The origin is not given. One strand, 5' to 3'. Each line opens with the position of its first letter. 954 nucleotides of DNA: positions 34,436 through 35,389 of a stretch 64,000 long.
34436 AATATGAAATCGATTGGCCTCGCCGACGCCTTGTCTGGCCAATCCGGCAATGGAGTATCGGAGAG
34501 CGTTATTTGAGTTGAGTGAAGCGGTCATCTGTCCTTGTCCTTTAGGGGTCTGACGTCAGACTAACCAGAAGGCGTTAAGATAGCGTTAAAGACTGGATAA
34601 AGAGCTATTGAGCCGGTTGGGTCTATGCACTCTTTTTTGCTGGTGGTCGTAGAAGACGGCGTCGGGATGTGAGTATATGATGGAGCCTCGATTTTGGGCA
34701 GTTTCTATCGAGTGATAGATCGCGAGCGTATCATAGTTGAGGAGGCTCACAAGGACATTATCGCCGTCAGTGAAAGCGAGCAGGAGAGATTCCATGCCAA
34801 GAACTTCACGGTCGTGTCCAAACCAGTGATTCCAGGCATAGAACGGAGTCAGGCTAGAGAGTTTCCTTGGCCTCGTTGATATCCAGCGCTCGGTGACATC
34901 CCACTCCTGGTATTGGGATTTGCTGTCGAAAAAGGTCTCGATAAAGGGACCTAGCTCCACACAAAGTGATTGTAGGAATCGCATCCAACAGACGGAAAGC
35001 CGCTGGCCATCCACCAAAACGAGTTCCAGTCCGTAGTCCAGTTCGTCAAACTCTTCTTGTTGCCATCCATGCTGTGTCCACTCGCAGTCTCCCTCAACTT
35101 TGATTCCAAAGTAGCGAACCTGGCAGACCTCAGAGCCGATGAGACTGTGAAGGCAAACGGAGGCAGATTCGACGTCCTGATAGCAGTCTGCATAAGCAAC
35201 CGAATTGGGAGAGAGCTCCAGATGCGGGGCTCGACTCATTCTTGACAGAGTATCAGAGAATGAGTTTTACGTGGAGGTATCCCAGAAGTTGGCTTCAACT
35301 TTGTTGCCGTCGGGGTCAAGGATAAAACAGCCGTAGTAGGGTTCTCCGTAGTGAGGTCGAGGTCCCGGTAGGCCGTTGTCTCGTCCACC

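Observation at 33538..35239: Low-GC islet (~50% versus ~60%) encoding two co-oriented hypothetical proteins and flanked by a dispersed repeat copy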

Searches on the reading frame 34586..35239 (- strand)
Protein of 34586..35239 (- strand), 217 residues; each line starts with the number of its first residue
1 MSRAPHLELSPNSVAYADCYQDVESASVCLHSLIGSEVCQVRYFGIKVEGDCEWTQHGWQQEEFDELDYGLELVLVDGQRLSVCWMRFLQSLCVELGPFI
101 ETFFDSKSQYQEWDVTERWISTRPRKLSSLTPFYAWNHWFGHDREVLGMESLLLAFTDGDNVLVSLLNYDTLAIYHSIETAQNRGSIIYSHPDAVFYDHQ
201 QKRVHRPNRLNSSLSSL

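Call 4: search_protein_families(library=pfam, proteins=[window:34586-35239:-], max_evalue=1)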
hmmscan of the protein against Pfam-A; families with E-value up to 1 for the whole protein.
window:34586-35239:- (217 aa): 0 families

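Call 7: search_protein_families(library=ncbifam, proteins=[window:34586-35239:-], max_evalue=1)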
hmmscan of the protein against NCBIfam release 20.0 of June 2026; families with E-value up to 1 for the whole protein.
window:34586-35239:- (217 aa): 0 families

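Call 12: find_homologous_proteins(query=window:34586-35239:-, max_evalue=0.01)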
Query window:34586-35239:- (217 aa): 1 proteins with E <= 0.01 among 95 candidates.
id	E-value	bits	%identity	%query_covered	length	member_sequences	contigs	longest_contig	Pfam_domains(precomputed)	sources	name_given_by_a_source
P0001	2.2e-147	506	100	100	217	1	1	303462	-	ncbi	-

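Call 33: search_protein_representatives(protein=window:34586-35239:-)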
Query: 217 residues. Proteins with E-value up to 0.001 (for the whole library): 19; up to 1e-10: 1; up to 1e-30: 1. The best 19 are listed.
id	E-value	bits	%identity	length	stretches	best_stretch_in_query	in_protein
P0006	2.4e-62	226.6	56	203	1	1-204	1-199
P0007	2.6e-08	49.9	35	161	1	32-180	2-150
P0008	4.5e-08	49.1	34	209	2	22-128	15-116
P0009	3.7e-07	46.2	30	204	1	15-146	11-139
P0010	7.3e-06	41.9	31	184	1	29-166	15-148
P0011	7.5e-06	41.9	29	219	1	31-169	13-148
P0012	1.2e-05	41.2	30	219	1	32-150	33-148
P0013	1.6e-05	40.8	39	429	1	25-128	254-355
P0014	4.5e-05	39.3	33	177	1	44-164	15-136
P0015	1.6e-04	37.5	29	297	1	49-137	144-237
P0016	2.0e-04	37.2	40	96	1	29-117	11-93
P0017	2.3e-04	37.0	29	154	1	27-138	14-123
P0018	3.0e-04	36.6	30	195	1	34-166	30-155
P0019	3.6e-04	36.4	36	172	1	29-138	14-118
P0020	3.6e-04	36.4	27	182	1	59-168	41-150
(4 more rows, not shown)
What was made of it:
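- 34586..35239 (-): Gene B, 217 aa, cytoplasmic and acidic, a member of an uncharacterised family. Residues 1-204 are homologous to the partners of the sister VOC genes. The last 13 codons (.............) are encoded by filler plus the pre-existing spacer upstream of gene A. phmmer against 1.84 billion representatives gave 19 hits, the best at 56% identity (call 33).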

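Call 34: search_protein_families(library=pfam, proteins=[P0006, P0007, P0008, P0009, P0010, P0011, P0012, P0013, P0014, P0015], max_evalue=0.1)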
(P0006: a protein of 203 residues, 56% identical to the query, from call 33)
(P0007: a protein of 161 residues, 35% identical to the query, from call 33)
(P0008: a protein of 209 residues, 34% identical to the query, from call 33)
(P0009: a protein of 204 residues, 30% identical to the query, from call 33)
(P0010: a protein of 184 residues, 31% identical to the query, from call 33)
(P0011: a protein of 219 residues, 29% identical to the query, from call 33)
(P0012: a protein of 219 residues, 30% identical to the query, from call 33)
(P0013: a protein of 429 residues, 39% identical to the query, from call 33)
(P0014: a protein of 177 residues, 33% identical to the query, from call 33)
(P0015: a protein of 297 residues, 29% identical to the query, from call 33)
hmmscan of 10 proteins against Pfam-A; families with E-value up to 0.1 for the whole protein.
P0006 (203 aa): 0 families

P0007 (161 aa): 0 families

P0008 (209 aa): 0 families

P0009 (204 aa): 0 families

P0010 (184 aa): 0 families

P0011 (219 aa): 0 families

P0012 (219 aa): 0 families

P0013 (429 aa): 0 families

P0014 (177 aa): 0 families

P0015 (297 aa): 0 families

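Call 37: predict_structure(protein=window:34586-35239:-)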
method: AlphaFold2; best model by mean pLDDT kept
length: 217 residues; sequences in the alignment: 1
mean_pLDDT: 34.0   pTM: 0.23
mean pLDDT of the five models: 34.0, 32.3, 30.3, 30.2, 30.0
residues with pLDDT >= 90: 0; 70-90: 0; 50-70: 0; < 50: 217
segments of 3 or more residues with pLDDT < 50: 1-217
pLDDT, mean of each block of 10 residues (from residue 1): 28 28 31 29 27 29 36 39 37 37 30 28 33 39 36 42 39 34 31 37 40 37
secondary structure, 60 per line:
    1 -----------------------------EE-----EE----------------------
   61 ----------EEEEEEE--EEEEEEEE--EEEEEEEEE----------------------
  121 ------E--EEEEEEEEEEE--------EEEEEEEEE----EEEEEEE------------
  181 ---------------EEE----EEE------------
elements in order: E71-77 E80-87 E90-98 E130-140 E149-157 E162-168 E196-198 E203-205
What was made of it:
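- No fold could be obtained for B. The single-sequence AF2 model has pLDDT 34 (call 37).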

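Call 38: find_homologous_proteins(query=A2, max_evalue=0.001)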
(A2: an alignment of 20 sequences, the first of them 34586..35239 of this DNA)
Query A2 (20 sequences) (217 aa, profile of the alignment): 14 proteins with E <= 0.001 among 8000 candidates.
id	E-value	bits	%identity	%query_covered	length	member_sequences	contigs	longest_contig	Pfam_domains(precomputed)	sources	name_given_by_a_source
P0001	1.8e-51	193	100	100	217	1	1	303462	-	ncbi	-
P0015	1.0e-47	181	27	40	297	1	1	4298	-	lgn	-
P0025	7.9e-40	155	26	55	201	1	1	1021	-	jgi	jgi:hypothetical protein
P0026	1.2e-37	148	21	48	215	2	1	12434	-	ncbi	-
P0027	1.1e-36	145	25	41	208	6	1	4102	-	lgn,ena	-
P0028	1.5e-35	141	24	51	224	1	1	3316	-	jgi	jgi:hypothetical protein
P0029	4.7e-35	139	23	45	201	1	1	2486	-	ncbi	-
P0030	5.2e-35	139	35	16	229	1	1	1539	-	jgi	jgi:hypothetical protein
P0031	8.7e-35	138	24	31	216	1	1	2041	-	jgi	jgi:hypothetical protein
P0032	7.3e-34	135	37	16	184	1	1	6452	-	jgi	jgi:hypothetical protein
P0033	2.5e-32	130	25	46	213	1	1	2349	-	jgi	jgi:hypothetical protein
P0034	1.8e-29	121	23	29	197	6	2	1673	-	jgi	jgi:hypothetical protein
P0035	1.4e-27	115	29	41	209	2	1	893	-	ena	-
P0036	1.8e-23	101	26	29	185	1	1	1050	-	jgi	jgi:hypothetical protein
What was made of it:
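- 34586..35239 (-): The profile search added more members (call 38).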

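Call 41: find_encoding_contigs(protein=P0026, flank=8000, max_places=2)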
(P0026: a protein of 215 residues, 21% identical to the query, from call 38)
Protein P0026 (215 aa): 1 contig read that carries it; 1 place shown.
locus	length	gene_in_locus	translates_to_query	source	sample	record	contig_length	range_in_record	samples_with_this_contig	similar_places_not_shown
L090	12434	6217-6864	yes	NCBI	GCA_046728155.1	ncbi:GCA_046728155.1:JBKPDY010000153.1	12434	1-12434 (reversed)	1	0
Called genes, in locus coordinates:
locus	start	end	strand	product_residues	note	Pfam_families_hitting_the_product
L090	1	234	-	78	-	?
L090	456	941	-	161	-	PF03995:Inhibitor_I36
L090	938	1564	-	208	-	-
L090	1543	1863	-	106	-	-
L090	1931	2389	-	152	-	-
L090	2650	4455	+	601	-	PF07730:HisKA_3, PF02518:HATPase_c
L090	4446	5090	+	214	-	PF00072:Response_reg, PF00196:GerE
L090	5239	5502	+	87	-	-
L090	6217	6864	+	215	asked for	-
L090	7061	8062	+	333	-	PF21997:DUF6928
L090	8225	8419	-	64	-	PF13333:rve_2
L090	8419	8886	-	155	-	PF00665:rve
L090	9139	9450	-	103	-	PF01527:HTH_Tnp_1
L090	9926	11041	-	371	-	PF01636:APH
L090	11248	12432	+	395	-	?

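Call 42: find_encoding_contigs(protein=P0032, flank=6000, max_places=2)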
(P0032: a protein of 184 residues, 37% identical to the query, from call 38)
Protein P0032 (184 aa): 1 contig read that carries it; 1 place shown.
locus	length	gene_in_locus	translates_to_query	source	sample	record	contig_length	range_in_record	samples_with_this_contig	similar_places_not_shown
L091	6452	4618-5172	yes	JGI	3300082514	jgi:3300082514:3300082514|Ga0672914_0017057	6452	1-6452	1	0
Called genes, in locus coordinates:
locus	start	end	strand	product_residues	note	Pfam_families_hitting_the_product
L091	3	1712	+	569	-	?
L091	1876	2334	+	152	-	PF13361:UvrD_C (faint)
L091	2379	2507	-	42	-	-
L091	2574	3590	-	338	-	-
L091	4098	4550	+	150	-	-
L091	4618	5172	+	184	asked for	-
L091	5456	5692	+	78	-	-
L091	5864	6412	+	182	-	-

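Call 43: find_encoding_contigs(protein=P0027, flank=5000, max_places=4)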
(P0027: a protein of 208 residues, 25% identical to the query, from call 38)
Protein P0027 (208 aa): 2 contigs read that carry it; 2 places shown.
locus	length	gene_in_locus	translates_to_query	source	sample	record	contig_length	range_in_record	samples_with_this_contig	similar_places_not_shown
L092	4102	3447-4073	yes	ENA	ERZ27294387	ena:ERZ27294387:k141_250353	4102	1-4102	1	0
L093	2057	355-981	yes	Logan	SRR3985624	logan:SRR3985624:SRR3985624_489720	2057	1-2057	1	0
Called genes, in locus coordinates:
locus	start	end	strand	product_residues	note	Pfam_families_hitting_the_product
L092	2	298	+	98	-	?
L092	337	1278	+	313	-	-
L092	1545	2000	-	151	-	PF12802:MarR_2, PF01047:MarR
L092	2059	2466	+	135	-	-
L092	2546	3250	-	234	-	PF13489:Methyltransf_23 (weak), PF01209:Ubie_methyltran (weak), PF13847:Methyltransf_31 (weak), PF08241:Methyltransf_11, PF08242:Methyltransf_12 (weak), PF13649:Methyltransf_25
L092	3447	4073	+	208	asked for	-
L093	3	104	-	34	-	?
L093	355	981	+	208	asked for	-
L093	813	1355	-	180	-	-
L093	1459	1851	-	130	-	PF19673:DUF6176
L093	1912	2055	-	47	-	?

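Call 44: find_encoding_contigs(protein=P0015, flank=5000, max_places=2)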
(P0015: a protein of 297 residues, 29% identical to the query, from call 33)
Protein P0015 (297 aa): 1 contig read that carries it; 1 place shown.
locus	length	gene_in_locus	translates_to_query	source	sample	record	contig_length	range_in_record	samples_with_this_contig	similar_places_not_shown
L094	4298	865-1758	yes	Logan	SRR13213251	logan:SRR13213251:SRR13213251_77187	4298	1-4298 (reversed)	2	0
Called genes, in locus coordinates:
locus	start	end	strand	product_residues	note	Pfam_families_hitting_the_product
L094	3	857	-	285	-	?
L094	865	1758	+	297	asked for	-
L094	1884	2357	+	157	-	-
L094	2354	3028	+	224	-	-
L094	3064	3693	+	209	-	-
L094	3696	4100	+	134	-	-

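Call 45: find_encoding_contigs(protein=P0028, flank=5000, max_places=2)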
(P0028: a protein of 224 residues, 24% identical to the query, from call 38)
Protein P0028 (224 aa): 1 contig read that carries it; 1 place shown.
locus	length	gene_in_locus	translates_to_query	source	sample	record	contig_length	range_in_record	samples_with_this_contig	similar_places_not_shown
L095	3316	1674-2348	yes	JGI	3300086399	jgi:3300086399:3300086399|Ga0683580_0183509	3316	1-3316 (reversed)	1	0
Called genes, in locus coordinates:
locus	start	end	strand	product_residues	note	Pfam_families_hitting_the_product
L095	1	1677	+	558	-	?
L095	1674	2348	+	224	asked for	-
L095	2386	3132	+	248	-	PF09346:SMI1_KNR4 (weak)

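Call 46: search_protein_families(library=pfam, proteins=[L095:1-1677:+, L095:2386-3132:+, L094:3-857:-, L094:1884-2357:+, L094:2354-3028:+, L094:3064-3693:+, L094:3696-4100:+, L091:4098-4550:+, L091:5864-6412:+, L091:2574-3590:-], max_evalue=0.1)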
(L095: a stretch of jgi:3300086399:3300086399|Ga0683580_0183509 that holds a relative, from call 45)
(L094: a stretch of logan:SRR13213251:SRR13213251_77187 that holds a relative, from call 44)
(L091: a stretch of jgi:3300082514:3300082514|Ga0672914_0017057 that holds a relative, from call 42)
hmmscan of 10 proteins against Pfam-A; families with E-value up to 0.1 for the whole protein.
L095:1-1677:+ (558 aa): 5 families
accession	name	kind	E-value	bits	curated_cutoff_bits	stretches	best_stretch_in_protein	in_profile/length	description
PF00665.32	rve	-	2.7e-18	66.5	32.6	1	78-184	2-102/102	Integrase core domain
PF13683.12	rve_3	-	9.6e-15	54.5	26.5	1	172-236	1-64/67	Integrase core domain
PF13565.12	HTH_32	-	1.4e-10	42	33.7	1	4-54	25-73/73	Homeodomain-like domain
PF22483.2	Mu-transpos_C_2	-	8.3e-06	25.9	27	1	470-524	11-65/73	Mu transposase, C-terminal domain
PF24764.1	rva_4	-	0.0015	18.7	26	1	78-153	5-77/194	Integrase core domain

L095:2386-3132:+ (248 aa): 3 families
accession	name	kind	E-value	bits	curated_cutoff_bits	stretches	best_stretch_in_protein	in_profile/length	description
PF09346.15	SMI1_KNR4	-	4.4e-07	31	25.4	1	58-205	1-105/125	SMI1 / KNR4 family (SUKH-1)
PF14567.11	SUKH_5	-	0.00028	21.1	27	1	60-93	23-56/142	SMI1-KNR4 cell-wall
PF14568.11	SUKH_6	-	0.0037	18.2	27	1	62-91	2-31/119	SMI1-KNR4 cell-wall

L094:3-857:- (285 aa): 1 family
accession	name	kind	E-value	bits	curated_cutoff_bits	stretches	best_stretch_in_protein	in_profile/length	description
PF04471.18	Mrr_cat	-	0.012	16.1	21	1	100-222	3-114/115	Restriction endonuclease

L094:1884-2357:+ (157 aa): 0 families

L094:2354-3028:+ (224 aa): 1 family
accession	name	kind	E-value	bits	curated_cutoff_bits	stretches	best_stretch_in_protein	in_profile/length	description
PF20575.4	HTH_63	-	0.068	13.3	23.9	0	175-192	102-119/148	Helix-turn-helix domain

L094:3064-3693:+ (209 aa): 0 families

L094:3696-4100:+ (134 aa): 0 families

L091:4098-4550:+ (150 aa): 0 families

L091:5864-6412:+ (182 aa): 0 families

L091:2574-3590:- (338 aa): 1 family
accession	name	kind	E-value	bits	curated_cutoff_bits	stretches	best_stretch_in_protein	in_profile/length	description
PF11026.13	DUF2721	-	0.033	14.5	28.3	1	102-153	27-82/129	Protein of unknown function (DUF2721)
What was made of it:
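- Closest known: Polymorphic-toxin immunity proteins. Same: One remote homologue lies next to an SMI1_KNR4 gene (calls 45, 46).
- Others lie in runs of small unknown genes (L091, L094) (calls 41-46).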

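Call 49: search_solved_structures(query=A3, max_evalue=10, show_alignments=2)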
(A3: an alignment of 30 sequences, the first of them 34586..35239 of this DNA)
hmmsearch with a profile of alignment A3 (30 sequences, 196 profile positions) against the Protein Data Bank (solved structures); distinct sequences matched with E-value up to 10: 2.
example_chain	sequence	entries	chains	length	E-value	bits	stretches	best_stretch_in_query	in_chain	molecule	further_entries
6zlt_B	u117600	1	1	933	0.71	12.8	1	16-77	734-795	SusC homolog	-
5t3r_D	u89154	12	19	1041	0.96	12.3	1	16-77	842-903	SusC homolog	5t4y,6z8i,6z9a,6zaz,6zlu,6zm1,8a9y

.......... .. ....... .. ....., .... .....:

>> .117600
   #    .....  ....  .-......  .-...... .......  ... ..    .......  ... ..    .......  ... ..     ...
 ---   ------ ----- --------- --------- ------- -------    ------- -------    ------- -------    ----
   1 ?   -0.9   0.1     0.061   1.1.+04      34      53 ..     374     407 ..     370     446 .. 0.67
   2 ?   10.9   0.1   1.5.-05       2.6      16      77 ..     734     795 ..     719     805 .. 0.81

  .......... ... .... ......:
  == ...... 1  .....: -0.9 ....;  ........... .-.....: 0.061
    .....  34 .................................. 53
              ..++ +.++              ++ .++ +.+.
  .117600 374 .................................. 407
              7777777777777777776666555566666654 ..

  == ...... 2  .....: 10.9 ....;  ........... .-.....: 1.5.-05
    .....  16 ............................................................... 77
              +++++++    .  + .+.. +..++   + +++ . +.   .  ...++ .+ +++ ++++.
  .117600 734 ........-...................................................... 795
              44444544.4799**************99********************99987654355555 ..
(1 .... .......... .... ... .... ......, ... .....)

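Call 50: search_protein_families(library=pfam, alignment_id=A3, max_evalue=5)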
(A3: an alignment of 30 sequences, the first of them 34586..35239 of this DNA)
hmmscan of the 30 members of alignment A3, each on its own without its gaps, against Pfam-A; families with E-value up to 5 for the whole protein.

A. member 1, window:34586-35239:- (217 aa): 0 families

B. families by the number of members that match (of 30 scanned): 3 families
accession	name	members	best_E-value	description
PF23963.1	DUF7291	1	0.026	Family of unknown function (DUF7291)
PF07929.16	PRiA4_ORF3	1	0.1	Plasmid pRiA4b ORF-3-like protein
PF11468.13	PTase_Orf2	1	0.2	Aromatic prenyltransferase Orf2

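Call 51: find_encoding_contigs(protein=P0006, flank=10000, max_places=4)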
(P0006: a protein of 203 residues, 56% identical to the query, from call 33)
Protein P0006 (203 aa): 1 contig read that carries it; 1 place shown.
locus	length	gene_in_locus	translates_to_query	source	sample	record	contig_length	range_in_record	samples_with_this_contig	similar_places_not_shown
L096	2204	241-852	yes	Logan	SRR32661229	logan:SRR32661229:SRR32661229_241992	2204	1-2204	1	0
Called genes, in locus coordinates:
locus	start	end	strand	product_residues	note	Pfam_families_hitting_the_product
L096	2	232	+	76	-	?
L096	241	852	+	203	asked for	-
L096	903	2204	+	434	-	?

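Call 53: search_protein_families(library=pfam, proteins=[L096:2-232:+, L096:903-2204:+, L090:7061-8062:+, L090:5239-5502:+, L093:813-1355:-, L092:2059-2466:+], max_evalue=0.1)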
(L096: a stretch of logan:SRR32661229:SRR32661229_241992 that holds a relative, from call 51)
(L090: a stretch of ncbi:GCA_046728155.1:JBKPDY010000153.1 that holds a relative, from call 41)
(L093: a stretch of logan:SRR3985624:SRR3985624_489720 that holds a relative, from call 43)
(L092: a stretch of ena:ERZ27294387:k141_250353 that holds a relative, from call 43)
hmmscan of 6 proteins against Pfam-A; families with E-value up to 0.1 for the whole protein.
L096:2-232:+ (76 aa): 1 family
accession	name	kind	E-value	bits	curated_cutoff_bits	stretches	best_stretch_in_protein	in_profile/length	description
PF00903.31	Glyoxalase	-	0.00027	21.7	20.6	1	8-68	60-120/121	Glyoxalase/Bleomycin resistance protein/Dioxygenase superfamily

L096:903-2204:+ (434 aa): 0 families

L090:7061-8062:+ (333 aa): 1 family
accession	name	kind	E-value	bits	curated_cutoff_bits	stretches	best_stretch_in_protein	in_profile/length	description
PF21997.1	DUF6928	-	3.6e-68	229.6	27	1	20-222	1-202/202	Family of unknown function (DUF6928)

L090:5239-5502:+ (87 aa): 1 family
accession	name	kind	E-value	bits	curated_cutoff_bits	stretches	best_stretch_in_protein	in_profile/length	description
PF04046.21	PSP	-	0.067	13.4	19.6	1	58-73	30-45/46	PSP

L093:813-1355:- (180 aa): 0 families

L092:2059-2466:+ (135 aa): 1 family
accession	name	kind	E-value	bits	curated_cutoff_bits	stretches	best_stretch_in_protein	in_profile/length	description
PF19673.4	DUF6176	-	0.0074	16.7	27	1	39-112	19-87/109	Family of unknown function (DUF6176)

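Call 56: search_protein_families(library=padloc, proteins=[window:34586-35239:-, P0006, P0026, P0028], max_evalue=0.1)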
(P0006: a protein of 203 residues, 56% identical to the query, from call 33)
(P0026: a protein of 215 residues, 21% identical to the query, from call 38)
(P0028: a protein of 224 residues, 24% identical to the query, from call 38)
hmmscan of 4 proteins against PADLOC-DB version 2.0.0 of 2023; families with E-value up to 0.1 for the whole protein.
window:34586-35239:- (217 aa): 0 families

P0006 (203 aa): 0 families

P0026 (215 aa): 0 families

P0028 (224 aa): 0 families

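Call 59: find_related_loci(query=A3, collection=metagenome_contigs, flank=6000)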
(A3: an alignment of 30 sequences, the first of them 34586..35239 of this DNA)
Query A3 (217 aa) in metagenome_contigs; peptide patterns used: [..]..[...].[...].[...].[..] (x = any residue, [..] = any of these).
339 stretches matched a pattern; 32 encode a relative of the query (tblastn E <= 1e-3); 32 distinct loci.
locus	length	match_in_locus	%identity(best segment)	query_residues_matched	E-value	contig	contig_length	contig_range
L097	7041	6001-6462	30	33-176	3e-16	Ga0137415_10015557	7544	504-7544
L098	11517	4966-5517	28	31-195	1e-15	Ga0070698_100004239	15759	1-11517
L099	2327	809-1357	26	33-195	1e-13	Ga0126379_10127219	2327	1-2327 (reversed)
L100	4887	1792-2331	27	30-188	3e-13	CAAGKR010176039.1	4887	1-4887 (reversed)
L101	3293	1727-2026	32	30-130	4e-12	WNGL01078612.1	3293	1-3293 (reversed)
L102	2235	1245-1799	24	31-195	2e-11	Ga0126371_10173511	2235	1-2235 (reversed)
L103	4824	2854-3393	27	30-188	6e-10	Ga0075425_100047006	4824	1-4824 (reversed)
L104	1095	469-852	27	34-167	2e-9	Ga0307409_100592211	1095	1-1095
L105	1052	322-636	29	31-118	6e-9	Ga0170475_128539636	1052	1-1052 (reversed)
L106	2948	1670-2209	26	30-188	7e-9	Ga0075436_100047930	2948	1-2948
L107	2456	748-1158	23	13-130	1e-8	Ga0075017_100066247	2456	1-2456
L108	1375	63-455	26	32-169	6e-8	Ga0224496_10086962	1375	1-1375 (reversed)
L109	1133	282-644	26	33-134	1e-7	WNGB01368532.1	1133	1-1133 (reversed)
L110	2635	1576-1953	27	3-116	2e-7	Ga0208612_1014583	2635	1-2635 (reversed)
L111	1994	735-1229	25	4-171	2e-7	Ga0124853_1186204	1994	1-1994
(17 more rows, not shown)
